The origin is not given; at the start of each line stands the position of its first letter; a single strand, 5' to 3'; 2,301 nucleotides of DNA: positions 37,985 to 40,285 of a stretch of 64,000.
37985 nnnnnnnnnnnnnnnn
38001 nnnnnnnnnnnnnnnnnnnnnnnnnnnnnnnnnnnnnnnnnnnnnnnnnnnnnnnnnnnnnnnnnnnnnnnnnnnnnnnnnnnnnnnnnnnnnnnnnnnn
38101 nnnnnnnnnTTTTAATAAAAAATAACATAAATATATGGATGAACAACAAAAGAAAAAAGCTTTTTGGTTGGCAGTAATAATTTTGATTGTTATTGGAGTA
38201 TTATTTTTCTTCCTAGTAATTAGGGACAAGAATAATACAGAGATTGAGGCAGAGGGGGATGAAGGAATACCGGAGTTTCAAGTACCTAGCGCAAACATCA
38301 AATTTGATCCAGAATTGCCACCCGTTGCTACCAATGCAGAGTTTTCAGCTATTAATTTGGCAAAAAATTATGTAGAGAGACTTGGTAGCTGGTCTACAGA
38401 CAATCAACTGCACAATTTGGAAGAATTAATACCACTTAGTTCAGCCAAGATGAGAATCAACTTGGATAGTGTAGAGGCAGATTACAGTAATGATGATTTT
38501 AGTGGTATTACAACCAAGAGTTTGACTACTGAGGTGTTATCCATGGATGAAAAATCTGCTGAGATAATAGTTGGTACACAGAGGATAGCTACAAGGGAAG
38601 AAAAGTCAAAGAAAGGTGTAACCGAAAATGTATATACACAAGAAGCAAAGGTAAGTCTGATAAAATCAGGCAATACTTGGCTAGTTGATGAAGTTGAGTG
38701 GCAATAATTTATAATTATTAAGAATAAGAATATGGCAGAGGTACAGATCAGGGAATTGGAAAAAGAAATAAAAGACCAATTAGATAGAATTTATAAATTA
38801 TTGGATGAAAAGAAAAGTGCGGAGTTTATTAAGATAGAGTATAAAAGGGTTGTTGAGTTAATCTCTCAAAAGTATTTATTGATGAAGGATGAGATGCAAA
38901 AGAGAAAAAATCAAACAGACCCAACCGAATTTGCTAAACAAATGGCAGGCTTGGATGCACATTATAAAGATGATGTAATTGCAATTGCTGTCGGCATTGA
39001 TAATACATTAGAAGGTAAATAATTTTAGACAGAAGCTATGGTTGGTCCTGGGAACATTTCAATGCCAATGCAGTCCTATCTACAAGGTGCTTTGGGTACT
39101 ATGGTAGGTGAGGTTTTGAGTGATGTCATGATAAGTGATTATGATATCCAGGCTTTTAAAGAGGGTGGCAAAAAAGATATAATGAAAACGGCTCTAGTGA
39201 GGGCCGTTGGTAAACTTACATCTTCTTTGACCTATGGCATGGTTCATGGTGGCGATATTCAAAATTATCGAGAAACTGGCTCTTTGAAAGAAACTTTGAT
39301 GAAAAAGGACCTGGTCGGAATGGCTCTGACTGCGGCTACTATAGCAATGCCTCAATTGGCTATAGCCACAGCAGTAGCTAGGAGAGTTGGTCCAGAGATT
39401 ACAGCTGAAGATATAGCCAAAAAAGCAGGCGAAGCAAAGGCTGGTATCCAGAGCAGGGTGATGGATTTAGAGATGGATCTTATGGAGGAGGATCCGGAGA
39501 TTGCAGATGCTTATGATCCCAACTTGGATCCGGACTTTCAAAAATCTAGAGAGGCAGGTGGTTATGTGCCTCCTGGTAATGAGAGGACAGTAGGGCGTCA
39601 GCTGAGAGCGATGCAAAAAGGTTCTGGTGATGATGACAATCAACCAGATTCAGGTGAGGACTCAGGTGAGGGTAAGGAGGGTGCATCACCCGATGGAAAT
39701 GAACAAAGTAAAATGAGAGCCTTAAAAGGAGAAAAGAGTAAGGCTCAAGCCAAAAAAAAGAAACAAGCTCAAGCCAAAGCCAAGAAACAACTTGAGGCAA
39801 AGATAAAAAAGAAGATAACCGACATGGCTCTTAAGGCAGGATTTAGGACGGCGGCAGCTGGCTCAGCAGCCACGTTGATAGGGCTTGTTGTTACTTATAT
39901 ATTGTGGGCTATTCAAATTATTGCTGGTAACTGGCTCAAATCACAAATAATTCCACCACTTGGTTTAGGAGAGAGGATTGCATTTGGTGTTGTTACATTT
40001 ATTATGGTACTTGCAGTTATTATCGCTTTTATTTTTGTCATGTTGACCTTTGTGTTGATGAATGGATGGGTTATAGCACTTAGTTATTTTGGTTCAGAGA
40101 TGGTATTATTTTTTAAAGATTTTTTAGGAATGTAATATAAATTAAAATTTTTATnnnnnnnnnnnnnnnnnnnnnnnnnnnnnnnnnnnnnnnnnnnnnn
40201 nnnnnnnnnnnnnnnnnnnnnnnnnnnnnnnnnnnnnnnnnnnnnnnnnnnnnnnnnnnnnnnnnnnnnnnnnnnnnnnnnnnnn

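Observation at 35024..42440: Type IV secretion-like gene cluster lacking relaxase and coupling protein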

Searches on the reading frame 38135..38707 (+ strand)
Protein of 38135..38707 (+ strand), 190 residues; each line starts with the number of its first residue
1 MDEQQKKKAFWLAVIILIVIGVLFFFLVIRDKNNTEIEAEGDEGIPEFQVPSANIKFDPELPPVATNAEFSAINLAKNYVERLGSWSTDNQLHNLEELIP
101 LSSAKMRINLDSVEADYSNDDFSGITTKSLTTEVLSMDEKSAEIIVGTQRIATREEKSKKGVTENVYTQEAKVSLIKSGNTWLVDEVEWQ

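Call 3: search_protein_families(library=pfam, proteins=[window:38135-38707:+], max_evalue=1)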
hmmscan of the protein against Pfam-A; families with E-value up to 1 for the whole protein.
window:38135-38707:+ (190 aa): 2 families
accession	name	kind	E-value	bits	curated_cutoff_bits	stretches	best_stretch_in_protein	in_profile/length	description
PF22819.2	TcaA_5th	-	0.046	14.5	23.6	1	118-168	47-100/115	TcaA protein NTF2-like domain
PF06024.17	Orf78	-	0.18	12.6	29.4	1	13-36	71-94/101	Orf78 (ac78)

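Call 4: search_protein_families(library=ncbifam, proteins=[window:38135-38707:+], max_evalue=1)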
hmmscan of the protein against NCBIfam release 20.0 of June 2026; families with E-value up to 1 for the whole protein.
window:38135-38707:+ (190 aa): 3 families
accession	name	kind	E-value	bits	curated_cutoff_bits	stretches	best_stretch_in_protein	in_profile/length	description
TIGR03785.1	marine_sort_HK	equivalog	0.029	12.7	612.2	1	83-180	196-290/703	proteobacterial dedicated sortase system histidine kinase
NF033218.1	anchor_AmaP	equivalog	0.051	13.3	55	1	9-44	50-85/166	alkaline shock response membrane anchor protein AmaP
TIGR00739.1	yajC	equivalog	0.14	12.3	44.2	1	13-33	5-25/84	preprotein translocase subunit YajC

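Call 28: search_solved_structures(query=A2, max_evalue=10, show_alignments=2)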
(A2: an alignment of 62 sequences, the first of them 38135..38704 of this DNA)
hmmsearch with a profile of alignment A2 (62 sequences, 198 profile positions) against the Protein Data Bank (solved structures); distinct sequences matched with E-value up to 10: 13.
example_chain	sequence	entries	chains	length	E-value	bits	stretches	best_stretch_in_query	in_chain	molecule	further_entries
6u0o_B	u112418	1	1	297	0.0016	21.5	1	2-73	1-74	LYZ2 domain-containing protein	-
6w6l_6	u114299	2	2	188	0.066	16.2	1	6-84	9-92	Calcium load-activated calcium channel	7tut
7muc_AF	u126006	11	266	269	0.11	15.5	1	4-77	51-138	DotF | IcmG (DotF)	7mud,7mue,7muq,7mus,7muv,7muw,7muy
7bqc_A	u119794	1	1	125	0.16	14.9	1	6-94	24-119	NF4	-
9r33_A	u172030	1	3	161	0.23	14.5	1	140-195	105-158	OmamC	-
9hmf_O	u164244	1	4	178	0.32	14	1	8-51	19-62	Flagellar protein FliL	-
6iyc_E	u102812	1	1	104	0.77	12.7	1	8-77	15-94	Amyloid-beta A4 protein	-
3wxp_A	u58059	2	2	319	0.78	12.7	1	4-53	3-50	Endoglucanase A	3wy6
3vgi_A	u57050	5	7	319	0.78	12.7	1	4-53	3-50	Endoglucanase A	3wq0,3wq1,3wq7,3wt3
3wr0_A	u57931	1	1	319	0.79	12.7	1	4-53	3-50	Endoglucanase A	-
8ri0_A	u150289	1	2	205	0.83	12.6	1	108-165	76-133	tRNA (guanine-N(1)-)-methyltransferase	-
8rjc_9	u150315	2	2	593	2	11.4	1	9-74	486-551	Calnexin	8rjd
9fhb_D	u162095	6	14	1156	2.2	11.2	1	3-79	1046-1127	Scavenger receptor cysteine-rich type 1 protein M130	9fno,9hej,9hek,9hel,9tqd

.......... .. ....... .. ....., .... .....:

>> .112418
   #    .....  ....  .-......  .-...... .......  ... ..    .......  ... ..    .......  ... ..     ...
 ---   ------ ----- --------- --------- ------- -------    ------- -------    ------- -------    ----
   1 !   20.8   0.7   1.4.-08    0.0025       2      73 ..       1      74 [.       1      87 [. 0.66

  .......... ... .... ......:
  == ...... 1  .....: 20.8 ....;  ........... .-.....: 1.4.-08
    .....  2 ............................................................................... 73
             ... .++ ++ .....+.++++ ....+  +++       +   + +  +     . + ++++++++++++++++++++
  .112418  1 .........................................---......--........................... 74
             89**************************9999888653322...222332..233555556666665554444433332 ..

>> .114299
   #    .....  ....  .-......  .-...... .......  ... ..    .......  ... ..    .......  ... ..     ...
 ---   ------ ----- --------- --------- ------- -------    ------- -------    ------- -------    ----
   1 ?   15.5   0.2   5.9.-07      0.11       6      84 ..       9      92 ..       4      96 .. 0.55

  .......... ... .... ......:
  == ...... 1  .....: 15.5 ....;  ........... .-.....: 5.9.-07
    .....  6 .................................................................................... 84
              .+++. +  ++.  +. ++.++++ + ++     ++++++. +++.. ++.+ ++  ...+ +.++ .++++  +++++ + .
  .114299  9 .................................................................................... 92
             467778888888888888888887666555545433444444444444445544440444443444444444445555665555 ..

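Call 32: search_protein_families(library=pfam, alignment_id=A2, max_evalue=1)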
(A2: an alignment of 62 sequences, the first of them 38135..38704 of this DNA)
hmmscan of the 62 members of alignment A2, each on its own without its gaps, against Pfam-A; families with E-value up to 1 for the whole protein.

A. member 1, window:38135-38704:+ (190 aa): 2 families
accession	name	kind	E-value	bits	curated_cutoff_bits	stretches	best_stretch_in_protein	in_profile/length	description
PF22819.2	TcaA_5th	-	0.046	14.5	23.6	1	118-168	47-100/115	TcaA protein NTF2-like domain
PF06024.17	Orf78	-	0.18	12.6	29.4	1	13-36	71-94/101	Orf78 (ac78)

B. families by the number of members that match (of 62 scanned): 113 families (the first 25 are shown)
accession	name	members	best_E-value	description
PF12698.13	ABC2_membrane_3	10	8.4e-05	ABC-2 family transporter protein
PF20087.4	DUF6479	7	0.00016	Family of unknown function (DUF6479)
PF14155.11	DUF4307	6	0.0043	Domain of unknown function (DUF4307)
PF13800.11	Sigma_reg_N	6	0.026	Sigma factor regulator N-terminal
PF05739.25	SNARE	5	0.018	SNARE domain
PF25155.1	NTF2_YvbJ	4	4.1e-05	YvbJ NTF2-like domain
PF14221.11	DUF4330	4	0.0048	Domain of unknown function (DUF4330)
PF13567.11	DUF4131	4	0.039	Domain of unknown function (DUF4131)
PF13131.11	DUF3951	4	0.06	Protein of unknown function (DUF3951)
PF11807.13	UstYa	3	0.0011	Mycotoxin biosynthesis protein UstYa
PF16118.10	DUF4834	3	0.024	Domain of unknown function (DUF4834)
PF12883.13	DUF3828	3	0.089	Protein of unknown function (DUF3828)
PF11337.13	DUF3139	3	0.12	Protein of unknown function (DUF3139)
PF13858.11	DUF4199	2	0.0029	Protein of unknown function (DUF4199)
PF12911.12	OppC_N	2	0.0055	N-terminal TM domain of oligopeptide transport permease C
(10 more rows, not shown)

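Call 33: find_homologous_proteins(query=window:38135-38704:+, max_evalue=0.001)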
Query window:38135-38704:+ (190 aa): 21 proteins with E <= 0.001 among 96 candidates.
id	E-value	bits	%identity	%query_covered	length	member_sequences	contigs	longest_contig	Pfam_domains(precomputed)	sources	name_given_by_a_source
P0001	3.7e-117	406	100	100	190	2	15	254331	-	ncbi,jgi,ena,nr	ncbi:hypothetical protein HON36_06075 [Candidatus Parcubacteria bacterium]|jgi:hypothetical protein|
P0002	4.3e-94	331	81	100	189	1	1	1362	-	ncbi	-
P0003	9.1e-74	265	65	100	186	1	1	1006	-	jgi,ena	-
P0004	3.7e-73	263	66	100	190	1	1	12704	-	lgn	-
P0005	3.0e-45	172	49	83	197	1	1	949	-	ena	-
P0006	2.2e-44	169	48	84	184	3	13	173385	-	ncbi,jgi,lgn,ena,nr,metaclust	ncbi:hypothetical protein HOB10_01220 [Candidatus Parcubacteria bacterium]|jgi:hypothetical protein|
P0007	3.6e-44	169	53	75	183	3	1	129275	-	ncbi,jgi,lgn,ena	ncbi:MAG: hypothetical protein WCV71_02695 [Patescibacteria group bacterium]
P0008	7.3e-44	168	47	81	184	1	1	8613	-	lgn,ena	-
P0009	1.6e-43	166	47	84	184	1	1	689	-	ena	-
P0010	6.3e-43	165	48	83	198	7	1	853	-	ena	-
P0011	2.3e-42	163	44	100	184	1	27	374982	-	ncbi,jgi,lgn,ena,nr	ncbi:MAG: hypothetical protein HOE19_04705 [Candidatus Komeilibacteria bacterium]|jgi:hypothetical p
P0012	4.5e-42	162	52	76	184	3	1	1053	-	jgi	jgi:cytoskeletal protein RodZ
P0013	4.0e-41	159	45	100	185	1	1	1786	-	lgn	-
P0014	5.6e-41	158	45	100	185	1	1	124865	-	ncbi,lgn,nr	ncbi:MAG: hypothetical protein C3F02_02645 [Parcubacteria group bacterium]|nr:MAG: hypothetical prot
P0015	3.2e-40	156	44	100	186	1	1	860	-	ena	-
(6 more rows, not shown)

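Call 46: predict_structure(alignment_id=A4)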
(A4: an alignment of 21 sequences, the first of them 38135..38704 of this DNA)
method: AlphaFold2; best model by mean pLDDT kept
length: 190 residues; sequences in the alignment: 21
mean_pLDDT: 83.0   pTM: 0.62
mean pLDDT of the five models: 83.0, 82.8, 80.6, 80.1, 78.2
residues with pLDDT >= 90: 93; 70-90: 57; 50-70: 29; < 50: 11
segments of 3 or more residues with pLDDT < 50: 34-44
pLDDT, mean of each block of 10 residues (from residue 1): 72 89 78 42 53 64 75 95 91 89 95 84 92 94 97 86 92 95 95
secondary structure, 60 per line:
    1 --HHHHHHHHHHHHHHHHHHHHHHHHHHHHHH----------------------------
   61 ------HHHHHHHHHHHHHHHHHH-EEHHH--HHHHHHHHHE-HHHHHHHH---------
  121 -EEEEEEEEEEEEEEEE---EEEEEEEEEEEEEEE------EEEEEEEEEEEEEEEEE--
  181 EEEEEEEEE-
elements in order: H3-32 H67-84 H93-101 H104-111 E122-137 E141-155 E162-178 E181-189

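Call 49: fold_search(model_id=the predicted structure, library=pdb)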
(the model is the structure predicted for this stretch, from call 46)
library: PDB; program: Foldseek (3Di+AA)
matches with E <= 10: 936; with E <= 0.001: 45
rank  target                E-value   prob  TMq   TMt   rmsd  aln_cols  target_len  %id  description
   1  6jzf_B                5.8e-05  1.00  0.40  0.48   4.6       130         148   20  Structure of the intermembrane space region of PARC6 (released 2020-05-06)
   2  7aed_A                6.5e-05  1.00  0.43  0.60   4.2       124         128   18  VirB8 domain of PrgL from Enterococcus faecalis pCF10 (released 2020-11-18)
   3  7aed_B                8.6e-05  1.00  0.44  0.58   4.1       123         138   18  VirB8 domain of PrgL from Enterococcus faecalis pCF10 (released 2020-11-18)
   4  5cnl_A                9.7e-05  1.00  0.45  0.59   4.5       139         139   11  Crystal structure of an IcmL-like type IV secretion system protein (lpg0120) from Legionella pneumophila subsp. pneumo (released 2015-08-05)
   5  3ub1_C                1.1e-04  1.00  0.45  0.35   4.7       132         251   11  Ntf2 like protein involved in plasmid conjugation (released 2012-02-08)
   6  5d9r                  1.1e-04  1.00  0.41  0.54   6.7       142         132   17  Crystal structure of a conserved domain in the intermembrane space region of the plastid division protein ARC6 (released 2015-11-11)
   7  3ub1_B                1.4e-04  1.00  0.46  0.36   4.6       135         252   10  Ntf2 like protein involved in plasmid conjugation (released 2012-02-08)
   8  5u6y_A                1.4e-04  1.00  0.45  0.21  15.4       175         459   10  Pseudo-atomic model of the CaMKIIa holoenzyme. (released 2017-06-21)
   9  5u9o_A                1.5e-04  1.00  0.40  0.49   5.3       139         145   16  Cocrystal structure of the intermembrane space region of the plastid division proteins PARC6 and PDV1 (released 2017-12-20)
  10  3ub1_A                2.0e-04  1.00  0.45  0.36   4.7       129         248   11  Ntf2 like protein involved in plasmid conjugation (released 2012-02-08)
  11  6jzn_A                2.0e-04  1.00  0.40  0.54   4.8       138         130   18  Structure of the intermembrane space region of PARC6-PDV1 (released 2020-05-06)
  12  5cnl_B                2.1e-04  1.00  0.45  0.59   4.5       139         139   11  Crystal structure of an IcmL-like type IV secretion system protein (lpg0120) from Legionella pneumophila subsp. pneumo (released 2015-08-05)
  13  6jzn_B                2.4e-04  1.00  0.42  0.55   4.7       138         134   16  Structure of the intermembrane space region of PARC6-PDV1 (released 2020-05-06)
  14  5u9o_F                2.7e-04  1.00  0.39  0.48   5.6       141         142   19  Cocrystal structure of the intermembrane space region of the plastid division proteins PARC6 and PDV1 (released 2017-12-20)
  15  7sjy_A                2.8e-04  1.00  0.39  0.26   5.9       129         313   16  Crystal structure of Clostridium thermocellum RsgI9 S1C-NTF2 bi-domain (released 2022-03-02)
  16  3ub1_D                3.4e-04  1.00  0.45  0.35   4.7       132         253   11  Ntf2 like protein involved in plasmid conjugation (released 2012-02-08)
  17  4nhf_A                3.4e-04  1.00  0.45  0.57   5.3       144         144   14  Crystal structure of the soluble domain of TrwG Type IV secretion machinery from Bartonella grahamii (released 2014-03-05)
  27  6iqt_D                4.7e-04  1.00  0.49  0.66   4.1       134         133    7  Crystal Structure of CagV, a VirB8 homolog of T4SS from Helicobacter pylori Strain 26695 (released 2019-11-13)
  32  2cc3_A                7.5e-04  1.00  0.52  0.66   3.2       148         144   13  Structure of Agrobacterium tumefaciens VirB8 protein (released 2006-01-30)
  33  6iqt_A                7.9e-04  1.00  0.52  0.70   3.5       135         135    7  Crystal Structure of CagV, a VirB8 homolog of T4SS from Helicobacter pylori Strain 26695 (released 2019-11-13)
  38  4nhf_C                8.4e-04  1.00  0.44  0.56   4.9       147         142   14  Crystal structure of the soluble domain of TrwG Type IV secretion machinery from Bartonella grahamii (released 2014-03-05)
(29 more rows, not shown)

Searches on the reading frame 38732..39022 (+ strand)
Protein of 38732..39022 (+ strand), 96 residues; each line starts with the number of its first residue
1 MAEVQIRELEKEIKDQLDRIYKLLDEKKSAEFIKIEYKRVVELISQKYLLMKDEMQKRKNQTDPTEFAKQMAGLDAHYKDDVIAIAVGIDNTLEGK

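Call 3: search_protein_families(library=pfam, proteins=[window:38732-39022:+], max_evalue=1)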
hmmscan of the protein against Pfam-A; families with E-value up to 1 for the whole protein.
window:38732-39022:+ (96 aa): 1 family
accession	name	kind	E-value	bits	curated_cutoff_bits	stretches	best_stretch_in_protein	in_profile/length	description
PF14942.11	Muted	-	0.066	13.9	26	1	3-80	64-141/146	Organelle biogenesis, Muted-like protein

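Call 4: search_protein_families(library=ncbifam, proteins=[window:38732-39022:+], max_evalue=1)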
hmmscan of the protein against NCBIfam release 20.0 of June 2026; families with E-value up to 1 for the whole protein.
window:38732-39022:+ (96 aa): 0 families

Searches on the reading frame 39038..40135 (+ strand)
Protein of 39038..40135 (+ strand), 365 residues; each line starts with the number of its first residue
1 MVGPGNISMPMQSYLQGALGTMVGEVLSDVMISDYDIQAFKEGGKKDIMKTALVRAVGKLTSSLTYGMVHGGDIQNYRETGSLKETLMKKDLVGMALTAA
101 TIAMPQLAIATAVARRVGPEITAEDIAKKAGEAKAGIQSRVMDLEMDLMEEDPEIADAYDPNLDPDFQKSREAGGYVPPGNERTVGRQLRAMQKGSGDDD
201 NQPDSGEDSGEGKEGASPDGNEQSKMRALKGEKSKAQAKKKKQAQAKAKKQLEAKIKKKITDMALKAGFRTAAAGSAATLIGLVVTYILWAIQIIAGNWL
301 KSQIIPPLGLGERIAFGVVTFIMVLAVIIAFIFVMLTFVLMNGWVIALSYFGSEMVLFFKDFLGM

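Call 3: search_protein_families(library=pfam, proteins=[window:39038-40135:+], max_evalue=1)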
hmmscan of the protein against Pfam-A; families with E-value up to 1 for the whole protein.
window:39038-40135:+ (365 aa): 2 families
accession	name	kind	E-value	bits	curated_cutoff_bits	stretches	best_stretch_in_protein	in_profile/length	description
PF20990.2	DUF2207_C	-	0.00061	20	33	1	224-337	90-182/247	Predicted membrane protein (DUF2207) C-terminal domain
PF06687.17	SUR7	-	0.00098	19.3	29.6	1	265-346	99-165/201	SUR7/PalI family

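Call 4: search_protein_families(library=ncbifam, proteins=[window:39038-40135:+], max_evalue=1)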
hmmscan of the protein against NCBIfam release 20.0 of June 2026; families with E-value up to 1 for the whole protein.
window:39038-40135:+ (365 aa): 1 family
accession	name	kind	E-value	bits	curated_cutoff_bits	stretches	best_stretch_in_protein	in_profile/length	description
NF002569.0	PRK02201.1-4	equivalog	0.052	12.2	882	1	222-292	516-582/715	membrane protein insertase YidC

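Call 58: search_protein_families(library=pfam, alignment_id=A8, max_evalue=1)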
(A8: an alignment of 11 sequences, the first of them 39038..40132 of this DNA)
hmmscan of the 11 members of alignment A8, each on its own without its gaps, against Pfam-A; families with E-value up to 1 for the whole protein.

A. member 1, window:39038-40132:+ (365 aa): 2 families
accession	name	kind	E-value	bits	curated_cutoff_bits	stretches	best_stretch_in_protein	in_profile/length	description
PF20990.2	DUF2207_C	-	0.00061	20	33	1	224-337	90-182/247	Predicted membrane protein (DUF2207) C-terminal domain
PF06687.17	SUR7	-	0.00098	19.3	29.6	1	265-346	99-165/201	SUR7/PalI family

B. families by the number of members that match (of 11 scanned): 39 families (the first 25 are shown)
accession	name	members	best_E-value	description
PF20990.2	DUF2207_C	8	4.6e-05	Predicted membrane protein (DUF2207) C-terminal domain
PF03994.20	DUF350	2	0.0035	Domain of Unknown Function (DUF350)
PF12420.13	DUF3671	2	0.0037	Fam-L, Fam-M like protein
PF09946.14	DUF2178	2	0.0038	Predicted membrane protein (DUF2178)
PF11947.13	DUF3464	2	0.0059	Photosynthesis affected mutant 68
PF01616.22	Orbi_NS3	2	0.0083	Orbivirus NS3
PF11239.13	DUF3040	2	0.24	Protein of unknown function (DUF3040)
PF09531.15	Ndc1_Nup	1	0.00064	Nucleoporin protein Ndc1-Nup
PF06687.17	SUR7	1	0.00098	SUR7/PalI family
PF09581.16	Spore_III_AF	1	0.0018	Stage III sporulation protein AF (Spore_III_AF)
PF07743.18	HSCB_C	1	0.0074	HSCB C-terminal oligomerisation domain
PF05205.17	COMPASS-Shg1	1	0.013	COMPASS (Complex proteins associated with Set1p) component shg1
PF11821.13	ActD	1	0.014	Alternative complex III, ActD subunit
PF04906.18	Tweety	1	0.014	Tweety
PF12263.13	DUF3611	1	0.017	Protein of unknown function (DUF3611)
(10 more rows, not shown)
